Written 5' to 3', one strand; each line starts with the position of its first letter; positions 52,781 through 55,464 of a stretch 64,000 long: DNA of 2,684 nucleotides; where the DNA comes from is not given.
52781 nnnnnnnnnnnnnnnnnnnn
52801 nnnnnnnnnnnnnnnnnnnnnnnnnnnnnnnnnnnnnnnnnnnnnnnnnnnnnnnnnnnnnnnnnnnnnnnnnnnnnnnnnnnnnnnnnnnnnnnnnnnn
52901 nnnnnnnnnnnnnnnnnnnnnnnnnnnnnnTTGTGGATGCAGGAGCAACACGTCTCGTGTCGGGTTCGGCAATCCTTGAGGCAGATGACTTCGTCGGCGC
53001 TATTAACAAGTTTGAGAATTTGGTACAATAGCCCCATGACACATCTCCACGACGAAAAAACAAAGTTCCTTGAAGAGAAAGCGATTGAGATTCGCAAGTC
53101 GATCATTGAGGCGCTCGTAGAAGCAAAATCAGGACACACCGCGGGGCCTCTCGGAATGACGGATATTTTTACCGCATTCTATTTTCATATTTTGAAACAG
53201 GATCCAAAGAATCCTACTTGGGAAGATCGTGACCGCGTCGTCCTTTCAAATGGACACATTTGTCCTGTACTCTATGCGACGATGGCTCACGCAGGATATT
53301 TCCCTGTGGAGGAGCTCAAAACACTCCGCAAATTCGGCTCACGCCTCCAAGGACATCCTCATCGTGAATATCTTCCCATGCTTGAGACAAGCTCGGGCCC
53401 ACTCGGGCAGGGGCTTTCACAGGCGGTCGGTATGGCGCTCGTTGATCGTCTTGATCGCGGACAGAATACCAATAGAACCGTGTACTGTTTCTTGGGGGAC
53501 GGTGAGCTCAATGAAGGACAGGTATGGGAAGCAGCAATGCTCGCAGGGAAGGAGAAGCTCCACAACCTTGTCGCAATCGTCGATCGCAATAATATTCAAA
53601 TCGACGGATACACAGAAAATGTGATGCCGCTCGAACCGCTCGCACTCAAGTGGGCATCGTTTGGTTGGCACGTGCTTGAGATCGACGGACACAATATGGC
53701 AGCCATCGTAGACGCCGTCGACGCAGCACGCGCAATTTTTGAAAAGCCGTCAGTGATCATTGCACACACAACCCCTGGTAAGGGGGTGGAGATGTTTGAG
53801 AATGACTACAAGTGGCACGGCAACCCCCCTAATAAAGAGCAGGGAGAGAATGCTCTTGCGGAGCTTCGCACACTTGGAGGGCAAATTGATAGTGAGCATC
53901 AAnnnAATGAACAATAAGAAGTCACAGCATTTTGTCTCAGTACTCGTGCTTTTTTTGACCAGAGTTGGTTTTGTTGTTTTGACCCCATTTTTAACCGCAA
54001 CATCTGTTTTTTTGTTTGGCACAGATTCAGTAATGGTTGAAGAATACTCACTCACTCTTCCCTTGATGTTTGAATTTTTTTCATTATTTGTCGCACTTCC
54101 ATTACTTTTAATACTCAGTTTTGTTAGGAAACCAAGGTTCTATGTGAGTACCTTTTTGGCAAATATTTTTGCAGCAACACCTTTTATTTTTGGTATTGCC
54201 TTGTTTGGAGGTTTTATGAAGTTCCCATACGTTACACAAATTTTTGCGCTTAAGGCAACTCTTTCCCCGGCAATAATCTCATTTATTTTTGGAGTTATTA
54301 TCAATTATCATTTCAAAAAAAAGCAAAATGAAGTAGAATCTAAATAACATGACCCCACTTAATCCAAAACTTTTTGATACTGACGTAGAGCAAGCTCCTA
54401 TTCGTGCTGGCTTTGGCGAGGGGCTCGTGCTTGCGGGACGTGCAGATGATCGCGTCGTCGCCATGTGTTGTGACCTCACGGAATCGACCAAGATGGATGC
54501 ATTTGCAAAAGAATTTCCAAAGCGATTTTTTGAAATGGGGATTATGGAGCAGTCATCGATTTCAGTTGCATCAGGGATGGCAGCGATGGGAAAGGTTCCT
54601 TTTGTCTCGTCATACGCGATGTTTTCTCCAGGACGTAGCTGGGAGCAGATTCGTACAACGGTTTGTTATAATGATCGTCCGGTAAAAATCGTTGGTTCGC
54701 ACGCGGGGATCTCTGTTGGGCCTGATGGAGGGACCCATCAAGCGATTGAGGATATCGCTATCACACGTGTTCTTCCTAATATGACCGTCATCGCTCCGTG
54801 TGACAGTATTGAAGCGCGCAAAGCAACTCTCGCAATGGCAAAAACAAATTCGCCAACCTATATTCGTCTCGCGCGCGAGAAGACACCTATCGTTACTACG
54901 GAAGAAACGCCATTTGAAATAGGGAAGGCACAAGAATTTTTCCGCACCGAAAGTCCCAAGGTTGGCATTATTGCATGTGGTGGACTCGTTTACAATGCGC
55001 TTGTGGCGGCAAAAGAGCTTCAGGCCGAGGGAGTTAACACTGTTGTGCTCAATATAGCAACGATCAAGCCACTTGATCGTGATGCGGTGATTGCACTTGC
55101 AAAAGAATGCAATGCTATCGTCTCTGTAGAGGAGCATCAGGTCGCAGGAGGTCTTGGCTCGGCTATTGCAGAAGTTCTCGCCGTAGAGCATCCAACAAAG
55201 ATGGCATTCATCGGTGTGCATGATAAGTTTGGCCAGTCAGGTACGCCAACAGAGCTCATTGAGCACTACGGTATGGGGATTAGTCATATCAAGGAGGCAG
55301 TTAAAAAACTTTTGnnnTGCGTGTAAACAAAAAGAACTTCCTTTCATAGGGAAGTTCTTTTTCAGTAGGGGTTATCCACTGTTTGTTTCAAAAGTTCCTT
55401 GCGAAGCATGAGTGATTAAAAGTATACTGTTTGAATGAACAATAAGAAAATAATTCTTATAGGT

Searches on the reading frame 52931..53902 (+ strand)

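Call 45: search_protein_families(library=pfam, proteins=[window:52931-53902:+], max_evalue=0.001)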
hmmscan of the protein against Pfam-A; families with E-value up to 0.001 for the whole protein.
window:52931-53902:+ (324 aa): 4 families
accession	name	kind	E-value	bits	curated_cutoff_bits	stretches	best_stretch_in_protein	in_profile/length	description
PF00456.26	Transketolase_N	-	5e-65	220.1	22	1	53-303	8-266/334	Transketolase, thiamine diphosphate binding domain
PF13292.11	DXP_synthase_N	-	1.6e-12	47.8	21.2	1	38-225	9-176/274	1-deoxy-D-xylulose-5-phosphate synthase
PF00676.26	E1_dh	-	2.3e-07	30.6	22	1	137-269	83-210/300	Dehydrogenase E1 component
PF02775.26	TPP_enzyme_C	-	0.00063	20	21.9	0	145-221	19-83/151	Thiamine pyrophosphate enzyme, C-terminal TPP binding domain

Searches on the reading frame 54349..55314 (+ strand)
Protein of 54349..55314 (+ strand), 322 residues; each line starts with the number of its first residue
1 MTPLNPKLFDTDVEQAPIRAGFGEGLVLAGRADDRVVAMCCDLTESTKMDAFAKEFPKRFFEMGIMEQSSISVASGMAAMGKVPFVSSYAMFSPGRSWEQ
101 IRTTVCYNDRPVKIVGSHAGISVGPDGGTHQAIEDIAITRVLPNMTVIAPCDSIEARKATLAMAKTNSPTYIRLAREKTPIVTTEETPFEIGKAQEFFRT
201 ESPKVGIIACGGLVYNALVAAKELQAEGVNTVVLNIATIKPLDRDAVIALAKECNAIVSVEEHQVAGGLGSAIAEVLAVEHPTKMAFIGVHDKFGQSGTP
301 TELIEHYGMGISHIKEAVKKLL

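Call 45: search_protein_families(library=pfam, proteins=[window:54349-55314:+], max_evalue=0.001)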
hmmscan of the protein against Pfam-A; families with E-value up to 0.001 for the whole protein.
window:54349-55314:+ (322 aa): 4 families
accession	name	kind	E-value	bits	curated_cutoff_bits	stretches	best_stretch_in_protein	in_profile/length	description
PF02779.29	Transket_pyr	-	4.8e-38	131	27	1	17-180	4-173/174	Transketolase, pyrimidine binding domain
PF02780.25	Transketolase_C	-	3e-22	79.3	25.9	1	200-314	7-124/124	Transketolase, C-terminal domain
PF22613.1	Transketolase_C_1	-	5.1e-07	30.3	27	1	201-309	10-112/113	Transketolase-like TK C-terminal domain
PF17147.9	PFOR_II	-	9.7e-06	26.3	27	1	205-281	3-79/102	Pyruvate:ferredoxin oxidoreductase core domain II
